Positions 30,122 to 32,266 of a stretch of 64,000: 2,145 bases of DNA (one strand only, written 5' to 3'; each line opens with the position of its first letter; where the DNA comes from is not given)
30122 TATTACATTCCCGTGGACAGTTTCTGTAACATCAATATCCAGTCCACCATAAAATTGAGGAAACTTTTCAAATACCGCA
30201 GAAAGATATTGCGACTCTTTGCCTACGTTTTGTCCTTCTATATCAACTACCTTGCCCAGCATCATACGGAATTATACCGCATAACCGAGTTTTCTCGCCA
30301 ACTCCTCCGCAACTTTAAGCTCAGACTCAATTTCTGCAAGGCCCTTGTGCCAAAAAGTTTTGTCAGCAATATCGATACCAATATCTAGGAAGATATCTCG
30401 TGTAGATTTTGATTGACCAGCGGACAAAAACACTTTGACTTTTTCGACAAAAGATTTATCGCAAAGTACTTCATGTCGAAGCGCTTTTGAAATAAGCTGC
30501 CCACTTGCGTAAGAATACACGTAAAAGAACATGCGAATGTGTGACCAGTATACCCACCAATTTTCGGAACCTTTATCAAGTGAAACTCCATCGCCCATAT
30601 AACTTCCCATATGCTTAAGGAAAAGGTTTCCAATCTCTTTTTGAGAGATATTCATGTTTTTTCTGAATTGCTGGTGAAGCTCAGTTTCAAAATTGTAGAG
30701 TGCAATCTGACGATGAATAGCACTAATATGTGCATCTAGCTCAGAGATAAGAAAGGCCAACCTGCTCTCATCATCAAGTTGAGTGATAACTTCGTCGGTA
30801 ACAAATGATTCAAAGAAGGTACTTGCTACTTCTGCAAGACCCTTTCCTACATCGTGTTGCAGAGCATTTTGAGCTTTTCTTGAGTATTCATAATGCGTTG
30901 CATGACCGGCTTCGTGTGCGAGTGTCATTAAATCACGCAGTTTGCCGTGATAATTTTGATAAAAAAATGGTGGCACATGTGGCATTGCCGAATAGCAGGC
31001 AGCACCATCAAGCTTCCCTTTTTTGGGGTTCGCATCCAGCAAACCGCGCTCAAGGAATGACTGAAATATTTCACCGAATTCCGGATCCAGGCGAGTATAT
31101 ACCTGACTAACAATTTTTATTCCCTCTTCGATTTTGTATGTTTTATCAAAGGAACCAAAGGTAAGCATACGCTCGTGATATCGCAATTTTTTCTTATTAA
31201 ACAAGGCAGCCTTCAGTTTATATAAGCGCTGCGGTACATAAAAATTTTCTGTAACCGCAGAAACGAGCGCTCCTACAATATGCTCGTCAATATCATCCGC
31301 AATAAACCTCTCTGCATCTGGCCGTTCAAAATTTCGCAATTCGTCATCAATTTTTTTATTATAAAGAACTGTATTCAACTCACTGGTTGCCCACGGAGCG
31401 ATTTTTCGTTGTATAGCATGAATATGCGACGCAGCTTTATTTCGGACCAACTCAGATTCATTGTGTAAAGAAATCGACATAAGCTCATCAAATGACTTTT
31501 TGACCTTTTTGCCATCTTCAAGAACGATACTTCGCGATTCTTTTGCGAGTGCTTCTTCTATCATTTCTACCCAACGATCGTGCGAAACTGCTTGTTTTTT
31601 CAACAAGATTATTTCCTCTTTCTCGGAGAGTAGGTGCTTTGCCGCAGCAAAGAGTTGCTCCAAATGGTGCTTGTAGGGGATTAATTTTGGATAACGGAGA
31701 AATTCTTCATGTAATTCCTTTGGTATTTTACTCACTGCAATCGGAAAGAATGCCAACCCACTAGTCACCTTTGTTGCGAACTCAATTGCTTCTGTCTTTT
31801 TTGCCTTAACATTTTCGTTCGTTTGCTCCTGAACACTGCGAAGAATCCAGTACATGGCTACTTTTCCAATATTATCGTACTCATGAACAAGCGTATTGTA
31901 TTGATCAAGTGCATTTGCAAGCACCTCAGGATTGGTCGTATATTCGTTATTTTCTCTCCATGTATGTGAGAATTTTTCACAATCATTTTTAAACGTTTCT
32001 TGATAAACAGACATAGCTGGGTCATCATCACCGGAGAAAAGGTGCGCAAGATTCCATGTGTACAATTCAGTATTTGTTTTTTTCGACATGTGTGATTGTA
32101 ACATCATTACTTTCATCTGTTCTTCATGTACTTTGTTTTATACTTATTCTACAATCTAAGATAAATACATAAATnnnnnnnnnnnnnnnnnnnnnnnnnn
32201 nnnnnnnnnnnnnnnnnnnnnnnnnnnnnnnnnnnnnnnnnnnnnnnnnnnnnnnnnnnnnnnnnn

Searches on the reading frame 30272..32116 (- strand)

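Call 51: search_protein_families(library=pfam, proteins=[window:30272-32116:-], max_evalue=0.0001)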
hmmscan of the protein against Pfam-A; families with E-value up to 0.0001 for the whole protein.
window:30272-32116:- (614 aa): 2 families
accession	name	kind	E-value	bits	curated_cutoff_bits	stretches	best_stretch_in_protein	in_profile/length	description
PF01432.26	Peptidase_M3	-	2.5e-25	90.2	27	1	352-593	181-455/457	Peptidase family M3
PF08439.15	Peptidase_M3_N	-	9.3e-09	35.8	25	1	130-182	4-57/70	Oligopeptidase F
